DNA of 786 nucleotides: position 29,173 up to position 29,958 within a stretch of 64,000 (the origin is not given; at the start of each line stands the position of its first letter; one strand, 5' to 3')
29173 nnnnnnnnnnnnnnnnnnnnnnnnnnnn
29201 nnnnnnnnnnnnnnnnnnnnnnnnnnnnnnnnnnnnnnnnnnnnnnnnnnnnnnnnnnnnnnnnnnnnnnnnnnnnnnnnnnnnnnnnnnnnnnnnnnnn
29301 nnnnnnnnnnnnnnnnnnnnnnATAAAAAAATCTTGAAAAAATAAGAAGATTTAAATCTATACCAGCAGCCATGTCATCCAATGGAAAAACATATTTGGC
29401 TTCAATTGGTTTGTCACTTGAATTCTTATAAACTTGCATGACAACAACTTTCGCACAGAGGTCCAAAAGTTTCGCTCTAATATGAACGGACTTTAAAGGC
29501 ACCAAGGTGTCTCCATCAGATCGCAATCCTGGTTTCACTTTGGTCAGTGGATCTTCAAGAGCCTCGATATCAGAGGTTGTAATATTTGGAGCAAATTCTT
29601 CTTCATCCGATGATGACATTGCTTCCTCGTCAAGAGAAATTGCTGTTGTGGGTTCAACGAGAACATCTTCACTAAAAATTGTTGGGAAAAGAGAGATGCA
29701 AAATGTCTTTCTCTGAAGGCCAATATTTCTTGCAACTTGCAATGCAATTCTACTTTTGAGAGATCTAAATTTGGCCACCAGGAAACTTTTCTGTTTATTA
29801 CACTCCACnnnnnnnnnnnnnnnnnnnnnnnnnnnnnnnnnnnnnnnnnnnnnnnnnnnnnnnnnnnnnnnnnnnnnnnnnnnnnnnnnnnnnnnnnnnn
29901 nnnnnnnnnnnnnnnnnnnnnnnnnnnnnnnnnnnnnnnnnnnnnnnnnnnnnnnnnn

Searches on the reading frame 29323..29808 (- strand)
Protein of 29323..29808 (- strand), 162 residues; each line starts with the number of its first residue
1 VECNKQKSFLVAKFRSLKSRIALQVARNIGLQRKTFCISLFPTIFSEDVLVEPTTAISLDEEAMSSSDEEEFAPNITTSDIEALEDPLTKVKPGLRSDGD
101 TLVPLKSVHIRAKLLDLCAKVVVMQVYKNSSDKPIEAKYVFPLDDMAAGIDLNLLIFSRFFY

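Call 92: search_protein_families(library=pfam, max_evalue=0.001, proteins=[window:29323-29808:-])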
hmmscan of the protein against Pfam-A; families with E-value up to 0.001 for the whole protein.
window:29323-29808:- (162 aa): 2 families
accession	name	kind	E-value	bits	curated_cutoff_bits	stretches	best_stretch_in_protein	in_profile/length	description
PF08487.16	VIT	-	3.7e-09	37.2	26.5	1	105-148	1-44/111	Vault protein inter-alpha-trypsin domain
PF13757.12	VIT_2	-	1.3e-07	31.8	23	1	101-158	10-67/78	Vault protein inter-alpha-trypsin domain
